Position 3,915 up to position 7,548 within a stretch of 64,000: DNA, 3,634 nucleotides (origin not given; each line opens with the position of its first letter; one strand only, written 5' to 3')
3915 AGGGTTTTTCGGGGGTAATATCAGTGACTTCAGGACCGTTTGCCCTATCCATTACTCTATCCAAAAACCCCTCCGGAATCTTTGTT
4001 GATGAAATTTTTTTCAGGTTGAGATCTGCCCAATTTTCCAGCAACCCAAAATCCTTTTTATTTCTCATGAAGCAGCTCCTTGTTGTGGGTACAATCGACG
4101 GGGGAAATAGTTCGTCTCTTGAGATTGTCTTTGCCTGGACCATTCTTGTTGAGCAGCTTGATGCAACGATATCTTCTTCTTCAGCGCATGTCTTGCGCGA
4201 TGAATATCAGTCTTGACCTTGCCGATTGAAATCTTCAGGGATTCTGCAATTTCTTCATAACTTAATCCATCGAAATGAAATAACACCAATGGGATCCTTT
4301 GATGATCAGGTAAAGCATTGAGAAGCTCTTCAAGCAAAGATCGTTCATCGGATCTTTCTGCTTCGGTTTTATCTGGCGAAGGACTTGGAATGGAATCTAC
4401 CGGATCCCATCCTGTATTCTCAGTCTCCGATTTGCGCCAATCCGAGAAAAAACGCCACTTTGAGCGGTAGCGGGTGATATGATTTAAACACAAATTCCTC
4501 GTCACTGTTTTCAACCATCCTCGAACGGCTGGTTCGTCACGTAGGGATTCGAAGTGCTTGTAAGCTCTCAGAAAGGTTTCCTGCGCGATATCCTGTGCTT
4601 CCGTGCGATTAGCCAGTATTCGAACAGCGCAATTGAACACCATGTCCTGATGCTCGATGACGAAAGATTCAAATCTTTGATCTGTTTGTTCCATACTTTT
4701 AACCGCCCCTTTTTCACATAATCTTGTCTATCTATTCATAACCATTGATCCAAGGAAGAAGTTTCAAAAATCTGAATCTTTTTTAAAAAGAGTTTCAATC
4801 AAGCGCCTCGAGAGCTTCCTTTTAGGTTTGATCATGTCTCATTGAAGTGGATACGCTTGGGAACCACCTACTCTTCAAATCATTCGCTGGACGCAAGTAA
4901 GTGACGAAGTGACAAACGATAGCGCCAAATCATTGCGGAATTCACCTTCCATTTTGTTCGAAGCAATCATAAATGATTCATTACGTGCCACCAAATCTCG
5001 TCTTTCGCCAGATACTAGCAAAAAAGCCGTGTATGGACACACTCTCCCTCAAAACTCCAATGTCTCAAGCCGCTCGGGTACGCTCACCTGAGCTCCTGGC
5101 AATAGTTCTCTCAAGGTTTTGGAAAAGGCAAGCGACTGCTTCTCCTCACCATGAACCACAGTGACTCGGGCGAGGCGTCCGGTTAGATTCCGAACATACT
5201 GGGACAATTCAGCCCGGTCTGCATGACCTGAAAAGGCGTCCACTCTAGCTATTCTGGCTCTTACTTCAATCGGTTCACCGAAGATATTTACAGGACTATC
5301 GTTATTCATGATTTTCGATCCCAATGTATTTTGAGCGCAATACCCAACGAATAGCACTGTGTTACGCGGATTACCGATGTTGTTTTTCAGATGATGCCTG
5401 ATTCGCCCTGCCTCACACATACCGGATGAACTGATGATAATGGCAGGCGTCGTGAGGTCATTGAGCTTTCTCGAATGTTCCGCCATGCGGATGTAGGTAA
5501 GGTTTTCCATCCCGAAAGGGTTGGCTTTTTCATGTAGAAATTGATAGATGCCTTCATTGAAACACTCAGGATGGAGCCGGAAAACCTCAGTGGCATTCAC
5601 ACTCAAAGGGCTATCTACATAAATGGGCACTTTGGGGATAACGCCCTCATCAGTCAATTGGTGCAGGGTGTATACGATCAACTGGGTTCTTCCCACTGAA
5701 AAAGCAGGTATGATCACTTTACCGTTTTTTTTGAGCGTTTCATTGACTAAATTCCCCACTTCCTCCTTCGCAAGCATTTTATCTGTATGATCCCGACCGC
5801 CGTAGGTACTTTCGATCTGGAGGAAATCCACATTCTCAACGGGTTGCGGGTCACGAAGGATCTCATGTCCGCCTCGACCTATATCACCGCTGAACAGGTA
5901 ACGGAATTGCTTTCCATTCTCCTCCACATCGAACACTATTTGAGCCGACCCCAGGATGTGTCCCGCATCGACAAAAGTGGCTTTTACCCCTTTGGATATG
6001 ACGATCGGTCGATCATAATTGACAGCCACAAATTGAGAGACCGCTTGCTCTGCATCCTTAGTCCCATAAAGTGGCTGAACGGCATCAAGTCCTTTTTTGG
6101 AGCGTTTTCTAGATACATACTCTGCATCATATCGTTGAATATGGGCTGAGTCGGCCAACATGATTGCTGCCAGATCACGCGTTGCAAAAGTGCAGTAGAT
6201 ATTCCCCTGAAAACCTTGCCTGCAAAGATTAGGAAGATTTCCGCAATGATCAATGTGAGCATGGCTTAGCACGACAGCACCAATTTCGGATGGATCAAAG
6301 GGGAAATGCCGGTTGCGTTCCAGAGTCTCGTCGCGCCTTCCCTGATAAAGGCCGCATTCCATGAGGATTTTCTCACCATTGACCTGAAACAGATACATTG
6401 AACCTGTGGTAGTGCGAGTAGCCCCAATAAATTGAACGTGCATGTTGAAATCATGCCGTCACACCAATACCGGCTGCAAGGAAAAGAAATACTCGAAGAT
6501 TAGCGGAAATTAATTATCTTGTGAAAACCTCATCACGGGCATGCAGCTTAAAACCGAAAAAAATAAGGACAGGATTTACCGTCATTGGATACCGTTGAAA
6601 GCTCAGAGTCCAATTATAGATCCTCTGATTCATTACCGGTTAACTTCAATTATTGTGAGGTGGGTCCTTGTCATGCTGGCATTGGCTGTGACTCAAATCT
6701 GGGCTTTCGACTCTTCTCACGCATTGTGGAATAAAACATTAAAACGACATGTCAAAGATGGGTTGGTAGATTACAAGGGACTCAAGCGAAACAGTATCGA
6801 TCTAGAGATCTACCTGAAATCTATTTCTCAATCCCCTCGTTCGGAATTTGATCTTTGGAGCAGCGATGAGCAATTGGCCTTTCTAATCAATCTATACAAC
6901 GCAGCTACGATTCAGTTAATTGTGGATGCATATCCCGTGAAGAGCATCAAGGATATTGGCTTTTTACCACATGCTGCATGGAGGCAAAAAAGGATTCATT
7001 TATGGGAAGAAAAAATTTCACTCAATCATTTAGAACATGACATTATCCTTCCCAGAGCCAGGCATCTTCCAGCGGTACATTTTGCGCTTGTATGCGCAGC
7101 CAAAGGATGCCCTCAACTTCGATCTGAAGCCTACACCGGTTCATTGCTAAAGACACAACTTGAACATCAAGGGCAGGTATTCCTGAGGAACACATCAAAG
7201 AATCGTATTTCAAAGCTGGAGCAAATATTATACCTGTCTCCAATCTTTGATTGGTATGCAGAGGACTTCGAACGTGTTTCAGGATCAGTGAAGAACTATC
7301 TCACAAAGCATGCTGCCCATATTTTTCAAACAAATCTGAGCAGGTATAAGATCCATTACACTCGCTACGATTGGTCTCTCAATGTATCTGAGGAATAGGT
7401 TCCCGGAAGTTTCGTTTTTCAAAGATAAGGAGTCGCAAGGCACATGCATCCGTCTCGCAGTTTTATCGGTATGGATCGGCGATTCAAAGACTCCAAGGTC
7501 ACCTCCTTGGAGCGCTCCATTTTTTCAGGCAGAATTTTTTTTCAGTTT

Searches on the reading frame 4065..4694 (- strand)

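Call 82: search_protein_families(library=pfam, proteins=[window:4065-4694:-], max_evalue=0.001)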
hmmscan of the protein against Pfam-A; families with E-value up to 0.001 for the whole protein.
window:4065-4694:- (209 aa): 4 families
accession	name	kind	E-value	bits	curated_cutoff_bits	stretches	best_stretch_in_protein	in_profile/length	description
PF04542.20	Sigma70_r2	-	3.5e-16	59.2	24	1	13-77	3-69/71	Sigma-70 region 2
PF08281.18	Sigma70_r4_2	-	6.7e-16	58.1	25.7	1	120-170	3-53/54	Sigma-70, region 4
PF04545.22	Sigma70_r4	-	9.9e-10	38.2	24.1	1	124-173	1-50/50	Sigma-70, region 4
PF07638.17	Sigma70_ECF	-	1.3e-06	28.9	21.1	1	36-174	52-182/185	ECF sigma factor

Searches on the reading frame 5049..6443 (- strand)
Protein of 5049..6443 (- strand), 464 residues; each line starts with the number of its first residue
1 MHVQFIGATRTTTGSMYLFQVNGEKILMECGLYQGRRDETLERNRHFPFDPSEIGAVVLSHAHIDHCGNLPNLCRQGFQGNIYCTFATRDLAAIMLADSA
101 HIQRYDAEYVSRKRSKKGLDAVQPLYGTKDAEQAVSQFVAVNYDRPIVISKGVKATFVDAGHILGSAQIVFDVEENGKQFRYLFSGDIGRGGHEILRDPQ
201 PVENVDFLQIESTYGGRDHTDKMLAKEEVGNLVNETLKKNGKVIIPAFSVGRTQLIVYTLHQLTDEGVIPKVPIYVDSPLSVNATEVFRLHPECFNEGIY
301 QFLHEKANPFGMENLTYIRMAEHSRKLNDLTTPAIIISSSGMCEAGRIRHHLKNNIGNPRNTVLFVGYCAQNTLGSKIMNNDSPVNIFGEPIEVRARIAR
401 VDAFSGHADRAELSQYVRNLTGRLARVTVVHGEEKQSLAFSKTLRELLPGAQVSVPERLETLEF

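Call 82: search_protein_families(library=pfam, proteins=[window:5049-6443:-], max_evalue=0.001)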
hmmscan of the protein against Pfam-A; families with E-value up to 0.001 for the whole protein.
window:5049-6443:- (464 aa): 5 families
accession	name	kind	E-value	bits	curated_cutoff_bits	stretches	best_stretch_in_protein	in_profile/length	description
PF10996.14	Beta-Casp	-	3.4e-40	137.7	27.7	1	253-378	1-120/120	Beta-Casp domain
PF07521.17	RMMBL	-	3.4e-14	53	21.6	1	392-454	2-61/63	Zn-dependent metallo-hydrolase RNA specificity domain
PF00753.33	Lactamase_B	-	3.7e-09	37.3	22.7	1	13-83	5-73/196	Metallo-beta-lactamase superfamily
PF16661.11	Lactamase_B_6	-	7.5e-08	32.4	27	1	19-167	2-145/193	Metallo-beta-lactamase superfamily domain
PF12706.13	Lactamase_B_2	-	2e-07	31.2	27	1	45-89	19-67/200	Beta-lactamase superfamily domain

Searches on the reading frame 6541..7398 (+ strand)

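Call 82: search_protein_families(library=pfam, proteins=[window:6541-7398:+], max_evalue=0.001)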
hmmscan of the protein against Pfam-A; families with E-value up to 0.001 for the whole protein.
window:6541-7398:+ (285 aa): 1 family
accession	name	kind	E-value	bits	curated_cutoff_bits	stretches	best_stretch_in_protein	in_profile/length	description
PF04784.19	DUF547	-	7.5e-21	74.9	27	1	105-215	3-125/125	Protein of unknown function, DUF547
